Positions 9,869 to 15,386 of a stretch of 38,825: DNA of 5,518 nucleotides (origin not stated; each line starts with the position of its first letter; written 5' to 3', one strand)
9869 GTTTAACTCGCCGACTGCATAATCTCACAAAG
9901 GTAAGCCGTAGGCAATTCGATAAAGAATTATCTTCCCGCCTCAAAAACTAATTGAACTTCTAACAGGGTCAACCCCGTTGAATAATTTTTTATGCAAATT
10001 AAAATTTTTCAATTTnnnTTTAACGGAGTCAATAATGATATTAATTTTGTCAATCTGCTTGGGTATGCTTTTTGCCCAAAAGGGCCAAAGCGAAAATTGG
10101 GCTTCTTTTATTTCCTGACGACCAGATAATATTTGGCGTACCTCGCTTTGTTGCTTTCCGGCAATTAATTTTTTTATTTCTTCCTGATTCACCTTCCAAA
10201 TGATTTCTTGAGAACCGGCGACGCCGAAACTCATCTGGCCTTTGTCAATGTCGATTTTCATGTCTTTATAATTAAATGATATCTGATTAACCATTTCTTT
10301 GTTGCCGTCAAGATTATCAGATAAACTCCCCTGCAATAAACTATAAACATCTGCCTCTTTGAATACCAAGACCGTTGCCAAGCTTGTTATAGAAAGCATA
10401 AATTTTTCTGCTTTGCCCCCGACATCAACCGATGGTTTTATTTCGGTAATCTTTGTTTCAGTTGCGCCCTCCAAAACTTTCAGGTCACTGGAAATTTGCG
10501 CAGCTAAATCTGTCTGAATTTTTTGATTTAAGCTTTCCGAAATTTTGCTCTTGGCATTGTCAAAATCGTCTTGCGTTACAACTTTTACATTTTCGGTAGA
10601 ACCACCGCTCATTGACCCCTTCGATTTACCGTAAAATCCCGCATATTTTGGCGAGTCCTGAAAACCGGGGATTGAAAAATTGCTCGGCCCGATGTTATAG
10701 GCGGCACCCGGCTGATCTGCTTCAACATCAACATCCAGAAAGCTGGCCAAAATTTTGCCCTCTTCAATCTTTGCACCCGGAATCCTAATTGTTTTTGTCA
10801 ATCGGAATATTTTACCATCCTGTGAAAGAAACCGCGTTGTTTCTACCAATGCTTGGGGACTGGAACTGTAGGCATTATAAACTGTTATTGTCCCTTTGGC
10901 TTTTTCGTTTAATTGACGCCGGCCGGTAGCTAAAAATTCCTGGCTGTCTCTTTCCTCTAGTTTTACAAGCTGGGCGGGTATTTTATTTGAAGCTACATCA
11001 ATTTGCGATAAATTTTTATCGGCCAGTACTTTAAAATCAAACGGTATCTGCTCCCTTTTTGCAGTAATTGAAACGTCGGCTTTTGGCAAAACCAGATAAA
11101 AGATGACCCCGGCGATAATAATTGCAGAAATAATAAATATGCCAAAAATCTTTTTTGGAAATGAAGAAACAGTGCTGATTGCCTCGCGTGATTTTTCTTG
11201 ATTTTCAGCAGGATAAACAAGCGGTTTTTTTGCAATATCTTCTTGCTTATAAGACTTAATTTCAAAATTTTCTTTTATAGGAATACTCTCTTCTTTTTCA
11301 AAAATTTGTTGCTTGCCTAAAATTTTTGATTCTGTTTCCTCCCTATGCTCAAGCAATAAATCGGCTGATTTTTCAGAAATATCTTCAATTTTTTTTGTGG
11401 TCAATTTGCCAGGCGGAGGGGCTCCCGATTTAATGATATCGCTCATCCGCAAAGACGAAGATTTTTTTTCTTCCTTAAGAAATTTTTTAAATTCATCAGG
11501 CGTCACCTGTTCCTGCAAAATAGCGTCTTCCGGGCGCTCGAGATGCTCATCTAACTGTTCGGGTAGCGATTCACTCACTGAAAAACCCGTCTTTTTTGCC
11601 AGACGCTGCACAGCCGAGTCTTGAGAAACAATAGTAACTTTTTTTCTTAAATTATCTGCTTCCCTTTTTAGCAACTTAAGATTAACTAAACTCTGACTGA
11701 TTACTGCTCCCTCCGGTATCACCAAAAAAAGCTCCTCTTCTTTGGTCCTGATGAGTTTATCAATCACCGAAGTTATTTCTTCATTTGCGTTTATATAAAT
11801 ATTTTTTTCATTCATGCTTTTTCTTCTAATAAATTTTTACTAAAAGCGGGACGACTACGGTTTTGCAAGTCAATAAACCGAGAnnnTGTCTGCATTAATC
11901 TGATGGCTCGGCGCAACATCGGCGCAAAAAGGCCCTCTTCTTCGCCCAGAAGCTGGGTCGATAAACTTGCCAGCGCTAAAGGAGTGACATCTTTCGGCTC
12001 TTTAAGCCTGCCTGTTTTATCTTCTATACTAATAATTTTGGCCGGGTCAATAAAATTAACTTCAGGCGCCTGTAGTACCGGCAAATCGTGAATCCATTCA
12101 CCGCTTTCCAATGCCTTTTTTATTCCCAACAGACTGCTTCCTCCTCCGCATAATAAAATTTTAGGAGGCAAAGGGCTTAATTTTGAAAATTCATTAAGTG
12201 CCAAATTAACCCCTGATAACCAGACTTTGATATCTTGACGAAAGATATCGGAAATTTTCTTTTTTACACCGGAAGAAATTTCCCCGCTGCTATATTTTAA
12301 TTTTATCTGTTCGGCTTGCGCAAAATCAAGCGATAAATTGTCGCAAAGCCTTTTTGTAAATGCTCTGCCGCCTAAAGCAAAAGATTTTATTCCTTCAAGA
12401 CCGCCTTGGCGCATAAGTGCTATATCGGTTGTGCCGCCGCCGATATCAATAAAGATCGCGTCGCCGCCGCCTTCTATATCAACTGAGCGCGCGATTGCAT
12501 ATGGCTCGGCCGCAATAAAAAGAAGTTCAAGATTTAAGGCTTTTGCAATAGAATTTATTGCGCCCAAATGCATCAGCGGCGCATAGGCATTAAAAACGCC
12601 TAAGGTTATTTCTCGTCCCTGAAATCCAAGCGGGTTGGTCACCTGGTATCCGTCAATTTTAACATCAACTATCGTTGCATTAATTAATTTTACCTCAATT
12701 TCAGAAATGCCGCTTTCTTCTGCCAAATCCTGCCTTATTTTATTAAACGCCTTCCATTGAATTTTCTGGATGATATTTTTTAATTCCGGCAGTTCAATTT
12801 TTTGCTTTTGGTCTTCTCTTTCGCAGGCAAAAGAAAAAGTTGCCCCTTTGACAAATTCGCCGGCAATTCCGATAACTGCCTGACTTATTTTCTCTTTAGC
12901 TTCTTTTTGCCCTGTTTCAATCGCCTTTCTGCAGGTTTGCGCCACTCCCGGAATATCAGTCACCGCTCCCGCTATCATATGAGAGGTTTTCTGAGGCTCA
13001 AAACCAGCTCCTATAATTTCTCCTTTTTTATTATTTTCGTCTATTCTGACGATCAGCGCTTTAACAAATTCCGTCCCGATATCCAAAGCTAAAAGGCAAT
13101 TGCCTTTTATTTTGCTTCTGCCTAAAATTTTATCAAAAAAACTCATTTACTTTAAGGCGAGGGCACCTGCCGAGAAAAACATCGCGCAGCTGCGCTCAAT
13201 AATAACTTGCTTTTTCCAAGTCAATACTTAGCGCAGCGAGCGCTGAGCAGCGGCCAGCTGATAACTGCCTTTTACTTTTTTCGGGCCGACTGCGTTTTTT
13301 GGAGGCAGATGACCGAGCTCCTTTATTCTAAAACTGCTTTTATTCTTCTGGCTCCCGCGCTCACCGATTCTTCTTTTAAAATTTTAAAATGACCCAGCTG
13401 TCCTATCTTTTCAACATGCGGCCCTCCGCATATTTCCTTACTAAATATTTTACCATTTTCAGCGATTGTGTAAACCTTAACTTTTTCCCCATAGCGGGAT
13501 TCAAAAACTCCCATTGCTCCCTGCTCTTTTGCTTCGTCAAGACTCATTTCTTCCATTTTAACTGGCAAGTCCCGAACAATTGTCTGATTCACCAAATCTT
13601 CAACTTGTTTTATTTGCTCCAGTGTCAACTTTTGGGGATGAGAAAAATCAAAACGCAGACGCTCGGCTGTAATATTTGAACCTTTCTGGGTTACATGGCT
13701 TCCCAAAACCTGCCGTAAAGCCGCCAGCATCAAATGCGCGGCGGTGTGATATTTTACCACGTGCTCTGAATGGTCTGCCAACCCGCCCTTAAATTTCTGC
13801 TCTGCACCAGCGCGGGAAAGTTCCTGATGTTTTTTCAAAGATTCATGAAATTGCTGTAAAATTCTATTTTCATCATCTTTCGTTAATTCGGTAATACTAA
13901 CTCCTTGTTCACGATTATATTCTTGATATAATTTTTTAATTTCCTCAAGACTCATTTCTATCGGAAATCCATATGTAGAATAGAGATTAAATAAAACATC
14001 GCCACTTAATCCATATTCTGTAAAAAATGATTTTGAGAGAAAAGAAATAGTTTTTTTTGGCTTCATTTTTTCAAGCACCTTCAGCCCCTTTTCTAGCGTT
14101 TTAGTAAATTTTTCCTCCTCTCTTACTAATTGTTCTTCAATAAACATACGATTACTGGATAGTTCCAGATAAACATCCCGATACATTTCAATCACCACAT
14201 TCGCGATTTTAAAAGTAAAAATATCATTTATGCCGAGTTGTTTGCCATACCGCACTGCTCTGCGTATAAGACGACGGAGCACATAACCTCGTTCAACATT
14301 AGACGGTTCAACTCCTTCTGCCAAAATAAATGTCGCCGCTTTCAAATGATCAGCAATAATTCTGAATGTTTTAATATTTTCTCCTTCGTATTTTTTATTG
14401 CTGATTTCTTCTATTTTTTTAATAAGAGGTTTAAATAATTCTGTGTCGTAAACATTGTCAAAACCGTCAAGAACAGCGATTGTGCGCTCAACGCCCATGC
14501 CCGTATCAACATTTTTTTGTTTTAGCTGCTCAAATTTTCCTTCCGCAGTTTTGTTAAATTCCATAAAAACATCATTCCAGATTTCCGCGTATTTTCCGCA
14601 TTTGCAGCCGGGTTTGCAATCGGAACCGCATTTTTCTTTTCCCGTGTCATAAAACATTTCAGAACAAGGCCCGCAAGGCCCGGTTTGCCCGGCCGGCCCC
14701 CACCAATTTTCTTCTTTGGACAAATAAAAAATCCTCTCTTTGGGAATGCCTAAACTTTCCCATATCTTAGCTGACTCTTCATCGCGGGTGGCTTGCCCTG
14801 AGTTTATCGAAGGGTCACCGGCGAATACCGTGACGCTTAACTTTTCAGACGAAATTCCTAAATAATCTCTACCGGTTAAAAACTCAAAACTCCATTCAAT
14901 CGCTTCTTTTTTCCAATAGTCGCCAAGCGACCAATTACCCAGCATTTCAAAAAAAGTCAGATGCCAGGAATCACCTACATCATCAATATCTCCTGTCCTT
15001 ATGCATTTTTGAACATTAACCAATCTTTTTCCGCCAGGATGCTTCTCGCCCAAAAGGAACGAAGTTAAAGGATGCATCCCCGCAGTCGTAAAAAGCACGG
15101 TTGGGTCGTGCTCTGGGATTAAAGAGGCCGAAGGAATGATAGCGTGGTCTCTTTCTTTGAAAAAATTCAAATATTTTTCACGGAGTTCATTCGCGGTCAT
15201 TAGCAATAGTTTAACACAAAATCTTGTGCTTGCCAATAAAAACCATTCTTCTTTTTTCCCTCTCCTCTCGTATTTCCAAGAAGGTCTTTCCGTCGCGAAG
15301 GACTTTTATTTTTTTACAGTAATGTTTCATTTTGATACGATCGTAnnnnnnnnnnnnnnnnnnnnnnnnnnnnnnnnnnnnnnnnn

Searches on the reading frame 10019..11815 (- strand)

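Call 15: search_protein_families(library=pfam, proteins=[window:10019-11815:-])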
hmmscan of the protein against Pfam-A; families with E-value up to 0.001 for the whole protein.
window:10019-11815:- (599 aa): 1 family
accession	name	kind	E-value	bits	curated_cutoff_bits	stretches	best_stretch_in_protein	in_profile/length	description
PF21110.3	GlxA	-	0.00076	20.5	27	0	305-386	1-91/105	GlxA beta barrel domain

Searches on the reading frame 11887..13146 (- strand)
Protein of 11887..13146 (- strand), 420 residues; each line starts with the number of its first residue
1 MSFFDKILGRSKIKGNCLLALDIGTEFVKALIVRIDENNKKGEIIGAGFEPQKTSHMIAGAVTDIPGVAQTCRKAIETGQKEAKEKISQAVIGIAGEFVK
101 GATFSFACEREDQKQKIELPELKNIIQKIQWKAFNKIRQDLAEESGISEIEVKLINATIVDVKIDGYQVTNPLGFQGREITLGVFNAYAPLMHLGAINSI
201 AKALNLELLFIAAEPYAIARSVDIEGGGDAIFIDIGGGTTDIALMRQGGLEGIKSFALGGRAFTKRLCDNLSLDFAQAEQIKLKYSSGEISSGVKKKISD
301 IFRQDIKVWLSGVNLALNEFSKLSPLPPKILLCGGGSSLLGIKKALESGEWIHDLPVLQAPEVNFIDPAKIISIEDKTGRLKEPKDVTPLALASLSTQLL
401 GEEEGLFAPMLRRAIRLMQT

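Call 15: search_protein_families(library=pfam, proteins=[window:11887-13146:-])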
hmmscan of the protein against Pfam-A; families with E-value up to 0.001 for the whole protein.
window:11887-13146:- (420 aa): 4 families
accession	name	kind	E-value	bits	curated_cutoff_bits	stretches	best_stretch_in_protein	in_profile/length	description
PF14450.12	FtsA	-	1.5e-13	51.6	31.8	1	232-348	2-101/127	Cell division protein FtsA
PF06723.19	MreB_Mbl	-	6.6e-06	25.6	27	1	196-283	111-206/327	MreB/Mbl protein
PF11104.14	PilM_2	-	8.9e-06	25.3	27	1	232-347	184-295/340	Type IV pilus assembly protein PilM;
PF06277.17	EutA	-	0.00049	19.5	27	0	231-262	146-177/475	Ethanolamine utilisation protein EutA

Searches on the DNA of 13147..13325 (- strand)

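Call 91: search_dna_similar(query=window:13147-13325:-, collection=plasmids, mode=distant, max_evalue=0.001, max_rows=10)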
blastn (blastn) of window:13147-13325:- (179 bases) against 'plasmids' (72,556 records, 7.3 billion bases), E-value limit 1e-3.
No match.

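Call 92: search_dna_similar(query=window:13147-13325:-, collection=phages, mode=distant, max_evalue=0.001, max_rows=10)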
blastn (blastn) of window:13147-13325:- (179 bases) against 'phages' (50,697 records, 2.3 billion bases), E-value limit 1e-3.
No match.
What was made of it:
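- Tried and rejected: BLASTN of copy 3 against plasmid and phage collections gave no match (calls 91, 92).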

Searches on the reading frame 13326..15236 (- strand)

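Call 15: search_protein_families(library=pfam, proteins=[window:13326-15236:-])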
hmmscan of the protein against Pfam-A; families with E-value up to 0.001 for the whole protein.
window:13326-15236:- (637 aa): 2 families
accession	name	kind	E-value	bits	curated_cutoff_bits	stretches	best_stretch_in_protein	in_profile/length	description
PF01411.24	tRNA-synt_2c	-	1.6e-138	463.1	30.3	1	17-498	1-459/552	tRNA synthetases class II (A)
PF07973.19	tRNA_SAD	-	3.1e-14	53.1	24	1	586-632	1-43/44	Threonyl and Alanyl tRNA synthetase second additional domain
